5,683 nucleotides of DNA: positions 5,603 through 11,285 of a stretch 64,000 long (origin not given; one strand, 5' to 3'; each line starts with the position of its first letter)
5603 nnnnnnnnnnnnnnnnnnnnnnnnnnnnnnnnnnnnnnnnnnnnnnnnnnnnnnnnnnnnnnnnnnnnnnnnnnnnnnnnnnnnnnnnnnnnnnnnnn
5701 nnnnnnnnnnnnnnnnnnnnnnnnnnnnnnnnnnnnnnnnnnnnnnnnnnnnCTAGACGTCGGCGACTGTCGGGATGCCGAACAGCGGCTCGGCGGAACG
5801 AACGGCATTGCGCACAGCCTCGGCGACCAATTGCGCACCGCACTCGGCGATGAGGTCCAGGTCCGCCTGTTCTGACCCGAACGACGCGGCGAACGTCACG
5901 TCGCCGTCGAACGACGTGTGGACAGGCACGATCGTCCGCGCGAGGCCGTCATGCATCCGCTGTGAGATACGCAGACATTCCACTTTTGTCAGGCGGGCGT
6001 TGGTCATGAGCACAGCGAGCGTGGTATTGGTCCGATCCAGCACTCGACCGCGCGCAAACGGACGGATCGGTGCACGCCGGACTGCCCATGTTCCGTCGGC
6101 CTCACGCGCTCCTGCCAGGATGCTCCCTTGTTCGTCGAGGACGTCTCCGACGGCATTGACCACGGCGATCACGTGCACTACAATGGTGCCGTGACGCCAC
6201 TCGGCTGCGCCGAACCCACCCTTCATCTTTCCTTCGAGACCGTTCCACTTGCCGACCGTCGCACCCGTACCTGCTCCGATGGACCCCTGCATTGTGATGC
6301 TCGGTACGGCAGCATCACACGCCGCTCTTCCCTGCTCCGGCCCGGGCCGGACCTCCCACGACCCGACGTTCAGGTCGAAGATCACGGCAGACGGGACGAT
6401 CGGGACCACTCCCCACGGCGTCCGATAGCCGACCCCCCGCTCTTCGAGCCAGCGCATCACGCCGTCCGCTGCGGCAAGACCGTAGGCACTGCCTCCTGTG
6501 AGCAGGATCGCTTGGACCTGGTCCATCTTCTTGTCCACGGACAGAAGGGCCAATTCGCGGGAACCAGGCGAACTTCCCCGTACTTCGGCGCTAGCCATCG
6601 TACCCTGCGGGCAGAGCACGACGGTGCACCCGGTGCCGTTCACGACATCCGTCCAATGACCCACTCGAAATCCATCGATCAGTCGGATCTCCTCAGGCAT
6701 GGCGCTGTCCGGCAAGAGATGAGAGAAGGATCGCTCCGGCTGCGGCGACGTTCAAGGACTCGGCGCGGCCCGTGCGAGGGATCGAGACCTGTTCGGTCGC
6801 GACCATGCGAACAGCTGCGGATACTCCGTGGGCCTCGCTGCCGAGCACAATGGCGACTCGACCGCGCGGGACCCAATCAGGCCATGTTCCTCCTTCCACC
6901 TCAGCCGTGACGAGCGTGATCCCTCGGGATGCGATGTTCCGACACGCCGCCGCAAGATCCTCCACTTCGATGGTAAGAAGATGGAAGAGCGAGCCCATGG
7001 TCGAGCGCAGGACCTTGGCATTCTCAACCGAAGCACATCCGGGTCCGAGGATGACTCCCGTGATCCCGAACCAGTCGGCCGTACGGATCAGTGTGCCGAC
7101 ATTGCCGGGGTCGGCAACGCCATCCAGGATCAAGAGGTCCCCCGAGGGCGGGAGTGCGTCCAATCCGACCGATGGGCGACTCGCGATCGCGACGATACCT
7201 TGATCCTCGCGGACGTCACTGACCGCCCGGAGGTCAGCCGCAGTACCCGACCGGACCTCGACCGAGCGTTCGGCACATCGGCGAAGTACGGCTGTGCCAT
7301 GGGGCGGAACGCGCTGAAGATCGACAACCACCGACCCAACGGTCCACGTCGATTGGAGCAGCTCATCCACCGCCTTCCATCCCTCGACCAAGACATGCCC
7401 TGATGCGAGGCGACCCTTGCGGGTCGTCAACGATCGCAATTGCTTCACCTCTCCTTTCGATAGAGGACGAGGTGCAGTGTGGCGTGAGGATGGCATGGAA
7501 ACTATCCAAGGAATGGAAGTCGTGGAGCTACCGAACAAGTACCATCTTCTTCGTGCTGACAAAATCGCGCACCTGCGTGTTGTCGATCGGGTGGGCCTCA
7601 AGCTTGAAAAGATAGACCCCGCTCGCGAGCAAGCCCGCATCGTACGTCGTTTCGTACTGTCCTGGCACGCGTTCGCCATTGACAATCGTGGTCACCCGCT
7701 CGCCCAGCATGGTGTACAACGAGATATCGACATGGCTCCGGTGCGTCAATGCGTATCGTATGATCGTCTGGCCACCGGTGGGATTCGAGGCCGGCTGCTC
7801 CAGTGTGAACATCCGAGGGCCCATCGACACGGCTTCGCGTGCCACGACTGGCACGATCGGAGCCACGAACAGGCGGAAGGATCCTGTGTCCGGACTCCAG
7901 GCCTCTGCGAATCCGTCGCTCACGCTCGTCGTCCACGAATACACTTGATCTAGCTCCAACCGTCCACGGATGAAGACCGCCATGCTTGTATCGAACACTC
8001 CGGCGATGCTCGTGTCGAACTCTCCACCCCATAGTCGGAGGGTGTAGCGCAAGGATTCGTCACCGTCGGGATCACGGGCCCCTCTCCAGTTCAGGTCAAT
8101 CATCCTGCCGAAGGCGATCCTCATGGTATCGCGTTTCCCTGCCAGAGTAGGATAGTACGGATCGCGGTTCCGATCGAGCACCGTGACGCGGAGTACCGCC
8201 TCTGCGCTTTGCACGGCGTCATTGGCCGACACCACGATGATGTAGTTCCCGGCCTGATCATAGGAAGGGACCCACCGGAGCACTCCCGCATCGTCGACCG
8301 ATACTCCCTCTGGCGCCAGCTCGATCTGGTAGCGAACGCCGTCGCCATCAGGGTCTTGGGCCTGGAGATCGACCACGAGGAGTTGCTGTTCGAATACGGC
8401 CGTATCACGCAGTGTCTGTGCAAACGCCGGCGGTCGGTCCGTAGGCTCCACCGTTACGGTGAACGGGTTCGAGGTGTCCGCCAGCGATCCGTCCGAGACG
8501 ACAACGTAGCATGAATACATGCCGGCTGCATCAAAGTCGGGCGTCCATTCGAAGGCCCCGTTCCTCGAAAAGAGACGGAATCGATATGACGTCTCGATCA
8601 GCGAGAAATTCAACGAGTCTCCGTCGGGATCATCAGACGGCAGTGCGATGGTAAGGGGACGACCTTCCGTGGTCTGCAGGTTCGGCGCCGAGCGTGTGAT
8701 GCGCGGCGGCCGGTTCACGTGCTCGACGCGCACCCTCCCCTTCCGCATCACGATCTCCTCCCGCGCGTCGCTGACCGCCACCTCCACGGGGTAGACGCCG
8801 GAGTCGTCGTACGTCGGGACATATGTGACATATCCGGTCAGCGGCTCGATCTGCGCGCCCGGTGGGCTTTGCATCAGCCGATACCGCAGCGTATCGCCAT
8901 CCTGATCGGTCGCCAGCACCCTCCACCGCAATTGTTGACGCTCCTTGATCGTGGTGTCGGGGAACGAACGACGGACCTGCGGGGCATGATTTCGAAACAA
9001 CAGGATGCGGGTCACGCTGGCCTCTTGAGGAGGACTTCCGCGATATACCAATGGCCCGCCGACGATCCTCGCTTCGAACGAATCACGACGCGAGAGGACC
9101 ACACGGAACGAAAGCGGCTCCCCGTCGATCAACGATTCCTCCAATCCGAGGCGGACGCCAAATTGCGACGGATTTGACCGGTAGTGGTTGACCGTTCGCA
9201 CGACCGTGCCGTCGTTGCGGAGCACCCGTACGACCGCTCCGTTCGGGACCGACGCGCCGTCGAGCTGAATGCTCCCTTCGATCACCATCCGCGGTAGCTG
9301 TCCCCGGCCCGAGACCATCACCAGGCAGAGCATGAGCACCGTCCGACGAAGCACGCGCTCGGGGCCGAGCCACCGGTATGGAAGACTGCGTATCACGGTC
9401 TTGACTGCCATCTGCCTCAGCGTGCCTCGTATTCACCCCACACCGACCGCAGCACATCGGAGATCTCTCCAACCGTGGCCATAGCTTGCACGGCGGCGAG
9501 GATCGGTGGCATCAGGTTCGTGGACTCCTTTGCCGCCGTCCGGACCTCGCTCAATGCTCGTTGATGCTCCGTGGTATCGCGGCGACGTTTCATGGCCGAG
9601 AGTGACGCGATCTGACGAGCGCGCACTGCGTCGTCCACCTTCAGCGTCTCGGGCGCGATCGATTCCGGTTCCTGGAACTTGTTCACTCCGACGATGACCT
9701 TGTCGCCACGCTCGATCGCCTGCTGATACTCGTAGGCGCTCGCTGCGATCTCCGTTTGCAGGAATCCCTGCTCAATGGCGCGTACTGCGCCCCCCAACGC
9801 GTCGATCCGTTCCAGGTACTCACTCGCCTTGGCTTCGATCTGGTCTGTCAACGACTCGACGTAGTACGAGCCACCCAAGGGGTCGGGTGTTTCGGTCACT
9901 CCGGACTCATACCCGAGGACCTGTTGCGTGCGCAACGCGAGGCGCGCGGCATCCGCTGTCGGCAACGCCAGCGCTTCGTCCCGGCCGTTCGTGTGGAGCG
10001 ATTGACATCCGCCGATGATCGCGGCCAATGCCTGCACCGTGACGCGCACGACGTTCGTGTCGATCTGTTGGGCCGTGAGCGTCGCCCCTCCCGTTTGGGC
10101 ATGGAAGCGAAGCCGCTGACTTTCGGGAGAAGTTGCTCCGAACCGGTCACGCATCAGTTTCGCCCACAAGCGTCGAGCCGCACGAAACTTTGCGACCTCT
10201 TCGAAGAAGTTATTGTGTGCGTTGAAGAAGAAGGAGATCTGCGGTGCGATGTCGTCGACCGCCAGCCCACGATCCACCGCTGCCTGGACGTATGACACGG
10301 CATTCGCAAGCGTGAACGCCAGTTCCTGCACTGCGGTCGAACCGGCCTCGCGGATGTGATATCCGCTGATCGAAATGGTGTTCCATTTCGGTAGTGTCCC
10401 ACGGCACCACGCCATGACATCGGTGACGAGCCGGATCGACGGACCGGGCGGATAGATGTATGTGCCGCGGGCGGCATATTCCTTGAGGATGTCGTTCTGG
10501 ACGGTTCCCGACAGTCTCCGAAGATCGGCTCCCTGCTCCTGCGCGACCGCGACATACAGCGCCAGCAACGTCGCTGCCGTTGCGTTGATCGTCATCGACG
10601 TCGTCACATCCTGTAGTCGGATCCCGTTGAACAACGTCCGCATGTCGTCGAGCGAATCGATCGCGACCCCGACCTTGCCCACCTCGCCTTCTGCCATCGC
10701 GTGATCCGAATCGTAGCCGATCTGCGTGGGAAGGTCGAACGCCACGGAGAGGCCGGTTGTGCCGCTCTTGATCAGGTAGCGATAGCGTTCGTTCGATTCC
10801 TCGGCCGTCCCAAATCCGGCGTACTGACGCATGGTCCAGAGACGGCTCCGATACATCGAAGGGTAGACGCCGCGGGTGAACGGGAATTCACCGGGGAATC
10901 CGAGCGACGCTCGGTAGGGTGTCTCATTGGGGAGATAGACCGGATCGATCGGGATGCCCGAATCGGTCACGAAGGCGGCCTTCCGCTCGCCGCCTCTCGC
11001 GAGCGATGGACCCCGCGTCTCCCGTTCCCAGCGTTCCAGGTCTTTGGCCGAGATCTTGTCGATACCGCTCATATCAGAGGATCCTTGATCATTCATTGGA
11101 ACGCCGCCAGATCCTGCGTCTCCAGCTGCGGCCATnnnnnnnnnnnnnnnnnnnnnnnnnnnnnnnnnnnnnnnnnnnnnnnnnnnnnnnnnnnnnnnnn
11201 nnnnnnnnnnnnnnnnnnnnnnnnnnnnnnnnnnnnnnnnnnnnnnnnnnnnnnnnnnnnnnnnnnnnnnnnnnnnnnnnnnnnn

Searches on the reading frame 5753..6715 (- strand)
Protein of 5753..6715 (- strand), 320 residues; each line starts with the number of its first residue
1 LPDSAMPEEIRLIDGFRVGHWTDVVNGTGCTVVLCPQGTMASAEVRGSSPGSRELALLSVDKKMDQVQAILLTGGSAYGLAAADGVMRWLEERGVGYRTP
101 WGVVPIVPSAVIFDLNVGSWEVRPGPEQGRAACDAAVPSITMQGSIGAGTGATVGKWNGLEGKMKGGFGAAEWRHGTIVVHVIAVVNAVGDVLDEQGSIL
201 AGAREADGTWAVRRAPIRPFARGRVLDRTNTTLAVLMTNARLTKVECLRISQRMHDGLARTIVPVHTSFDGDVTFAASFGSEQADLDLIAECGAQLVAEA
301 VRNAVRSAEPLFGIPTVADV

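Call 62: search_protein_families(library=pfam, proteins=[window:5753-6715:-], max_evalue=0.00001)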
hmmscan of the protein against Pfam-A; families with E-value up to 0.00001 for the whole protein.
window:5753-6715:- (320 aa): 1 family
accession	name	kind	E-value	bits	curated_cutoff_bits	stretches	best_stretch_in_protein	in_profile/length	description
PF03576.19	Peptidase_S58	-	2.6e-39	136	23.9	1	13-313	6-301/307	Peptidase family S58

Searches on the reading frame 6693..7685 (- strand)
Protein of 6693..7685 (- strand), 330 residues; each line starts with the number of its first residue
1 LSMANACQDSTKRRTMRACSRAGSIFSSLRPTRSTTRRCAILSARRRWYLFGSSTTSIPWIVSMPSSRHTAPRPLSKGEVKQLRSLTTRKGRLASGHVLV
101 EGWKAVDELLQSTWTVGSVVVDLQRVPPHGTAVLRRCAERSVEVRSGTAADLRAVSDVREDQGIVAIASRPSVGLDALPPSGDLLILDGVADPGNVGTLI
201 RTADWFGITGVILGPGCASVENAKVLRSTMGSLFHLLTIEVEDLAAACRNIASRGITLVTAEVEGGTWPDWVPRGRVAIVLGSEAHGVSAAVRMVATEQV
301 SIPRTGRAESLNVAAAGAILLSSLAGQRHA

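Call 62: search_protein_families(library=pfam, proteins=[window:6693-7685:-], max_evalue=0.00001)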
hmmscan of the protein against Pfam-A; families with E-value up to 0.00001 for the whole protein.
window:6693-7685:- (330 aa): 2 families
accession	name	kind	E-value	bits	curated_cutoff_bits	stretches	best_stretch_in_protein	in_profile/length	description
PF00588.24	SpoU_methylase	-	5.4e-33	114.5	29.7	1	185-321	4-141/142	SpoU rRNA Methylase family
PF22435.1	MRM3-like_sub_bind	-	3.2e-11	43.9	27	1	79-166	3-84/84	MRM3-like substrate binding domain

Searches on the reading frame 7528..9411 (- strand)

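Call 62: search_protein_families(library=pfam, proteins=[window:7528-9411:-], max_evalue=0.00001)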
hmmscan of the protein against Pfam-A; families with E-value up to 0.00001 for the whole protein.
window:7528-9411:- (627 aa): 5 families
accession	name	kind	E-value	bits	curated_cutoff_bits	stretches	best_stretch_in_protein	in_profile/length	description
PF17963.7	Big_9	-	1.9e-23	83.6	23.6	1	233-320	1-89/89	Bacterial Ig domain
PF05345.18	He_PIG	-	6e-18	65.5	24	0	328-411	2-95/96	Putative Ig domain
PF17892.7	Cadherin_5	-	2.4e-10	40.5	26.5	0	232-321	1-97/98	Cadherin-like domain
PF17803.7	Cadherin_4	-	6.4e-10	39.8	25.1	0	227-273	5-53/71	Bacterial cadherin-like domain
PF18911.6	PKD_4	-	1.5e-06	28.6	27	0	141-217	1-72/85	PKD domain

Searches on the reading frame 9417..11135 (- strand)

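Call 62: search_protein_families(library=pfam, proteins=[window:9417-11135:-], max_evalue=0.00001)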
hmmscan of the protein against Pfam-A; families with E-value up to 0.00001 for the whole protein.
window:9417-11135:- (572 aa): 1 family
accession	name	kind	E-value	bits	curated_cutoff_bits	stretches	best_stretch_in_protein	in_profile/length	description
PF01642.28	MM_CoA_mutase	-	3.1e-227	755.6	22.1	1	57-567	2-512/512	Methylmalonyl-CoA mutase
